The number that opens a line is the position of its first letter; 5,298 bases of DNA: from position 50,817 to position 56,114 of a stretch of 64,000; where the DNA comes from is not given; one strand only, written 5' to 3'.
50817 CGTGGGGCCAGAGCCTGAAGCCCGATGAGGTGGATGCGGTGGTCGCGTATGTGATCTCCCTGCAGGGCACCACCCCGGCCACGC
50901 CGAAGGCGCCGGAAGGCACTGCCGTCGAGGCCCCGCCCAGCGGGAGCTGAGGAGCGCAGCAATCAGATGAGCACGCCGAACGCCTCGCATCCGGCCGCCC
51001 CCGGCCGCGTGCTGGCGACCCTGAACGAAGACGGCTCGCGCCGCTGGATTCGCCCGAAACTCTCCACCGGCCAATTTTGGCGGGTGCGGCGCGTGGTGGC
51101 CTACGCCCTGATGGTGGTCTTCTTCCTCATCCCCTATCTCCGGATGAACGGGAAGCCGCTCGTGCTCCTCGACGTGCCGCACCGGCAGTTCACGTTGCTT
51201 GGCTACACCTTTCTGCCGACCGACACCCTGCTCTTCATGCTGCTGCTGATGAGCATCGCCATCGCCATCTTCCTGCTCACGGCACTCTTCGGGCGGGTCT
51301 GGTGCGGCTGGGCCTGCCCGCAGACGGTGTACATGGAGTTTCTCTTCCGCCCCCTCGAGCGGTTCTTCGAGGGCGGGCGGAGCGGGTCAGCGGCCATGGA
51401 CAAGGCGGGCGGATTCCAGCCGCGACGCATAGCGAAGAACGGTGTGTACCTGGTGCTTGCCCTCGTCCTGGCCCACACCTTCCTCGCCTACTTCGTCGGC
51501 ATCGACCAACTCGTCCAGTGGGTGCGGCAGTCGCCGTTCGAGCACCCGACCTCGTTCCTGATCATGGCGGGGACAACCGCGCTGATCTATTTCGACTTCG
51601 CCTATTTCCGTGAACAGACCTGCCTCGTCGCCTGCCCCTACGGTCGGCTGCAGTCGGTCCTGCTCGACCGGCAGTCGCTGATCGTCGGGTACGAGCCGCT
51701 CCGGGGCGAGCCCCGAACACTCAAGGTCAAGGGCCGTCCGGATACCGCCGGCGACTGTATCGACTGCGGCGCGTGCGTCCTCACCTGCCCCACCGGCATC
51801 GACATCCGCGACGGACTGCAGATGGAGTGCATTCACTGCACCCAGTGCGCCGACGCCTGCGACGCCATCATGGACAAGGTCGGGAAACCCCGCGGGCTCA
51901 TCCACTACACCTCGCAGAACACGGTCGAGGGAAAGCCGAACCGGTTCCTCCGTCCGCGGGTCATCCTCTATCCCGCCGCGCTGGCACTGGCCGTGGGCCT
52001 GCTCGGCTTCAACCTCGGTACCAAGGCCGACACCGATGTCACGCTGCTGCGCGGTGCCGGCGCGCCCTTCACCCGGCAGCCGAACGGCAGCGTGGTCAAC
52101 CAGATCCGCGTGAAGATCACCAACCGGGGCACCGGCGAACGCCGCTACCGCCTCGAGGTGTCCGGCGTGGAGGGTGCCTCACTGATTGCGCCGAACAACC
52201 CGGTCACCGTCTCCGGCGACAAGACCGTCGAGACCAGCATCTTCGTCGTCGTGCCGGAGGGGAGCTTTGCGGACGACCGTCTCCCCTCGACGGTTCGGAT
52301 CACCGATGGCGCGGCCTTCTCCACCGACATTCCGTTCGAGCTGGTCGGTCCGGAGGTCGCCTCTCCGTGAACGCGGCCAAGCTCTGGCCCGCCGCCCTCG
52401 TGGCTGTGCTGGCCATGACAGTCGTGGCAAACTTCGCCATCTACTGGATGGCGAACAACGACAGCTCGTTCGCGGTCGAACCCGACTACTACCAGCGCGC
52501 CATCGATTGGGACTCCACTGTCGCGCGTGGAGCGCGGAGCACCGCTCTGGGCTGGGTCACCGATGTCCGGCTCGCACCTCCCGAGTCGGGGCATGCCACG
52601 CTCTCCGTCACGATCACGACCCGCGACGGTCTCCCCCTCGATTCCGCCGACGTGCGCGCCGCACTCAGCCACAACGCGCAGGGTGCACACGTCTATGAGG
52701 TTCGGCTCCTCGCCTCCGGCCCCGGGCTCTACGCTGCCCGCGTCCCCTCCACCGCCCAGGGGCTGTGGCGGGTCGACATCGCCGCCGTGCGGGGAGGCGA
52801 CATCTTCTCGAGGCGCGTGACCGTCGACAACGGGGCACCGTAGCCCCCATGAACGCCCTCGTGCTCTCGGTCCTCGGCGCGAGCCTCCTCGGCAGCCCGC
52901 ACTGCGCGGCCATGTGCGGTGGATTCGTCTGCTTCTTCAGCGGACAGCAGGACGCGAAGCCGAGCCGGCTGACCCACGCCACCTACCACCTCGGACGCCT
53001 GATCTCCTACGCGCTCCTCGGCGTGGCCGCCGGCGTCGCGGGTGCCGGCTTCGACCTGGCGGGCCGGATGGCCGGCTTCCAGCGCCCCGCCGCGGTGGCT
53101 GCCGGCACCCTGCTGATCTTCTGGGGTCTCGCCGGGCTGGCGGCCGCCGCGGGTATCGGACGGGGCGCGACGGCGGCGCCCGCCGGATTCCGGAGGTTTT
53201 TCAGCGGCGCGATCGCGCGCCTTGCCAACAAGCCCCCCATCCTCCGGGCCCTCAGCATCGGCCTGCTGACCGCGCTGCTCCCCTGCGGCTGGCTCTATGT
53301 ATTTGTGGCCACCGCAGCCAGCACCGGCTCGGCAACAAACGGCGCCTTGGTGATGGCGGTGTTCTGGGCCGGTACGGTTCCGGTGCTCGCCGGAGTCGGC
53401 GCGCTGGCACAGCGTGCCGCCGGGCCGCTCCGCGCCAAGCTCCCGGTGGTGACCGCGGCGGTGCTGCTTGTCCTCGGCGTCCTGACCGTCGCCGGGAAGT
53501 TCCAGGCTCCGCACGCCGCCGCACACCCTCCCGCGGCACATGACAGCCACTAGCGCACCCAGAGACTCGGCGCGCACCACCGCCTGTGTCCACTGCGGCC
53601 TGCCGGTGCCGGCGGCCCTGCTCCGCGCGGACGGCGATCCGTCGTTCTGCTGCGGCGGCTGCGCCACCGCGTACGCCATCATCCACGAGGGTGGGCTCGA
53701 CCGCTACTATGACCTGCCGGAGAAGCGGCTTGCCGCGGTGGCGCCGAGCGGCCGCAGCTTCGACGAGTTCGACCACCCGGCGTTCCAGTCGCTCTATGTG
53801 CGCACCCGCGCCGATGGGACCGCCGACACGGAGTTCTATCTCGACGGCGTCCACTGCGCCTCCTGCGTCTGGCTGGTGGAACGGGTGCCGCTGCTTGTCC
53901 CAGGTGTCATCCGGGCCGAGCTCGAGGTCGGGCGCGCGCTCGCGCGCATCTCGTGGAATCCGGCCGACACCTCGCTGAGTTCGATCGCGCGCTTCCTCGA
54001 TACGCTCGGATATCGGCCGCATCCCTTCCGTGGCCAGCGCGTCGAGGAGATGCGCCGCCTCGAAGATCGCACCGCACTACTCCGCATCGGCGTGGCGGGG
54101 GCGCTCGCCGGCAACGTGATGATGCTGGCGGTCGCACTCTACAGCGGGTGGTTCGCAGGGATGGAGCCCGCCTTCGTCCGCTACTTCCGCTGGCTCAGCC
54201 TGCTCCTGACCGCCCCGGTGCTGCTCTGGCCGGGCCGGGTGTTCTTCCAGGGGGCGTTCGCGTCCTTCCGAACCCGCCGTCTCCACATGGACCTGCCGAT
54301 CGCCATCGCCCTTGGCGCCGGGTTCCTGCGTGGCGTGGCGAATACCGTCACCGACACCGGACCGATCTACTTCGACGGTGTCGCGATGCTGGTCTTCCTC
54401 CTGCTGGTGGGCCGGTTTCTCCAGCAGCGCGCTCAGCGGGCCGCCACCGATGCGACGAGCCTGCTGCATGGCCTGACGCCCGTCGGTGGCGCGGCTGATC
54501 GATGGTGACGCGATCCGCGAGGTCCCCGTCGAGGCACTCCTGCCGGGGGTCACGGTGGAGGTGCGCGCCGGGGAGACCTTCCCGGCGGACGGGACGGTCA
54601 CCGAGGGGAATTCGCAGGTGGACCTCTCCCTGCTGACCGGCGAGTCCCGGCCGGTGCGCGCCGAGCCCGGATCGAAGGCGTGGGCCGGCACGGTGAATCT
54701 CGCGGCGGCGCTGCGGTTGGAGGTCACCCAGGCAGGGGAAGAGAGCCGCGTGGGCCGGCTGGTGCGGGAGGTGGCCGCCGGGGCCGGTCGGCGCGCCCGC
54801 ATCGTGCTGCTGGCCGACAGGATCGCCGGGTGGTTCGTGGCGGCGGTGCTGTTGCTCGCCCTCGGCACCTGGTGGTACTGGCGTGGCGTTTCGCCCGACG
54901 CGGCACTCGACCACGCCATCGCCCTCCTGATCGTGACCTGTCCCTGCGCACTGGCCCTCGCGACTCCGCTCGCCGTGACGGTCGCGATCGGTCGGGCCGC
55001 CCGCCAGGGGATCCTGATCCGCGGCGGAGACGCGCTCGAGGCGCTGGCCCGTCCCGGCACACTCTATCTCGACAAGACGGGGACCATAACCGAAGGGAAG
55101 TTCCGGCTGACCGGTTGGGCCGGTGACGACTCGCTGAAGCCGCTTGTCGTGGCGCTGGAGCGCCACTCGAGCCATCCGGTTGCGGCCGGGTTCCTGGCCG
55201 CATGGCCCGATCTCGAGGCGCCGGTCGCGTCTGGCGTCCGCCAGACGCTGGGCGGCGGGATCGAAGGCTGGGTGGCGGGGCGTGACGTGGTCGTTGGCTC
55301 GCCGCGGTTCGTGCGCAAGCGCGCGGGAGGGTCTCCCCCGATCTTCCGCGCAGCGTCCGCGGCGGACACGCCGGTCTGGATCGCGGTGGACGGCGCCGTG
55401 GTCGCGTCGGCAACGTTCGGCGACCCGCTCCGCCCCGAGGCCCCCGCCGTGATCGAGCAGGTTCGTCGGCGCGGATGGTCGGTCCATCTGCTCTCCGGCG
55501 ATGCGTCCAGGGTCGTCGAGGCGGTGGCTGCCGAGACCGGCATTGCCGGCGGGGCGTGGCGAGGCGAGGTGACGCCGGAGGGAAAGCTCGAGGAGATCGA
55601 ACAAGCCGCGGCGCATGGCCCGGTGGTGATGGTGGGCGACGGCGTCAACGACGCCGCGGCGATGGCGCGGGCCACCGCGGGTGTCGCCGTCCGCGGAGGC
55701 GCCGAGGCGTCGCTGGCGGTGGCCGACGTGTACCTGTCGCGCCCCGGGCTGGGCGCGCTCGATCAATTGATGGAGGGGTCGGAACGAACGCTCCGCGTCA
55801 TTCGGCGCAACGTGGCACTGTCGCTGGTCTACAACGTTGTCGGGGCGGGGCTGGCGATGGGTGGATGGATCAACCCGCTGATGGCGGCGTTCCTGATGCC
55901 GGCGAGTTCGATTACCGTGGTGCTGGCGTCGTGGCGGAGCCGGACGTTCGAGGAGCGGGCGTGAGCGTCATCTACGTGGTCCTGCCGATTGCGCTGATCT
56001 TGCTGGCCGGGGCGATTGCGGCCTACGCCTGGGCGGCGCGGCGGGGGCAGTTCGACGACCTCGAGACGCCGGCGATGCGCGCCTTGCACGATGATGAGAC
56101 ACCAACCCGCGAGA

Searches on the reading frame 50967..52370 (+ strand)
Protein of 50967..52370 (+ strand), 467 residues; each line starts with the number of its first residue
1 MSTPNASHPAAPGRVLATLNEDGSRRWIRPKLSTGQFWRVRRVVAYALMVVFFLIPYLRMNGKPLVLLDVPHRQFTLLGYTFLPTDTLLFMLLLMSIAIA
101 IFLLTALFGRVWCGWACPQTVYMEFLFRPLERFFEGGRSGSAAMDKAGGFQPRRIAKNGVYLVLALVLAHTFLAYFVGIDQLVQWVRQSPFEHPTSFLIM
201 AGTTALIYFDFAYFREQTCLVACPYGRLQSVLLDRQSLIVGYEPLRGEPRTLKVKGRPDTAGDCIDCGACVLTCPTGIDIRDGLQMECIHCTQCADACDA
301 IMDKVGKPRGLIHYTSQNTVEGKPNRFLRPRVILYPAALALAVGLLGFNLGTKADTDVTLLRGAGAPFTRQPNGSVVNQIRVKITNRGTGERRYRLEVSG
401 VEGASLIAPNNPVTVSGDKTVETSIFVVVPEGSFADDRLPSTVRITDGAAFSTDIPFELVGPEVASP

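Call 51: search_protein_families(library=pfam, proteins=[window:50967-52370:+], max_evalue=0.00001)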
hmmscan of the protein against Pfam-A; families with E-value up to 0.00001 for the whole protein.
window:50967-52370:+ (467 aa): 7 families
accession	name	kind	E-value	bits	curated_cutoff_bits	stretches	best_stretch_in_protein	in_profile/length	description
PF13746.11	Fer4_18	-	1.5e-37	128.7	27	1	214-317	1-114/114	4Fe-4S dicluster domain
PF11614.14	FixG_C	-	1.9e-16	60.7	25.6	1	347-454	2-111/119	IG-like fold at C-terminal of FixG, putative oxidoreductase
PF12801.12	Fer4_5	-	6.6e-12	45.6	22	1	92-132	3-43/48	4Fe-4S binding domain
PF13187.11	Fer4_9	-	8.6e-09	35.7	27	0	218-277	7-50/52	4Fe-4S dicluster domain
PF12838.12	Fer4_7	-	2.4e-07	31.5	27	0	218-278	7-52/52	4Fe-4S dicluster domain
PF13183.11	Fer4_8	-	3.7e-07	31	27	0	218-278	10-68/68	4Fe-4S dicluster domain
PF13534.11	Fer4_17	-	1.8e-06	28.8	22.2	0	218-279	7-61/61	4Fe-4S dicluster domain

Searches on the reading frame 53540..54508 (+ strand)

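Call 51: search_protein_families(library=pfam, proteins=[window:53540-54508:+], max_evalue=0.00001)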
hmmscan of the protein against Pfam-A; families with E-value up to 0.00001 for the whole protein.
window:53540-54508:+ (322 aa): 1 family
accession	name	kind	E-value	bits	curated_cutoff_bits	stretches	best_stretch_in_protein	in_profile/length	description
PF12156.14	ATPase-cat_bd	-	2.1e-13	51.3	27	1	15-90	1-85/86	Putative metal-binding domain of cation transport ATPase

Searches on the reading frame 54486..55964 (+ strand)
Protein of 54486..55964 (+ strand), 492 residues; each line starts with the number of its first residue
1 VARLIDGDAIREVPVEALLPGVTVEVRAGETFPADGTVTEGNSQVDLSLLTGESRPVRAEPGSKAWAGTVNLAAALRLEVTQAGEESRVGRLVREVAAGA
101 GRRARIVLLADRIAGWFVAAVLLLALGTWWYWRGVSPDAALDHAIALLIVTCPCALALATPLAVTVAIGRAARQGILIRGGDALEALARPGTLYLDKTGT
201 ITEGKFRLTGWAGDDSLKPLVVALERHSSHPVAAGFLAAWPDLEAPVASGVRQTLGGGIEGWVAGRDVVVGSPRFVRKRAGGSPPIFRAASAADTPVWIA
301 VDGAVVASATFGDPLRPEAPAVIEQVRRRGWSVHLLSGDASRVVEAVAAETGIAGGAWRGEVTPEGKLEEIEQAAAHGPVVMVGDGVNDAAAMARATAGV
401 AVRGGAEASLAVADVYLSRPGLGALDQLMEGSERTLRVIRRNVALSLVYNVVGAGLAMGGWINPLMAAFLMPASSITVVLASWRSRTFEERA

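Call 51: search_protein_families(library=pfam, proteins=[window:54486-55964:+], max_evalue=0.00001)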
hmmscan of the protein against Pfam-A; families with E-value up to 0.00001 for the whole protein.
window:54486-55964:+ (492 aa): 3 families
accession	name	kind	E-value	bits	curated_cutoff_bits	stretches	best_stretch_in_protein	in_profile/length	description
PF00122.25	E1-E2_ATPase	-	6.9e-46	156.5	28.1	1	2-174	7-181/181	E1-E2 ATPase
PF00702.32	Hydrolase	-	1.6e-22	81.3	26.4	1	195-396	6-190/191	haloacid dehalogenase-like hydrolase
PF12710.13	HAD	-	5.5e-08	33.9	27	1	315-393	86-188/189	haloacid dehalogenase-like hydrolase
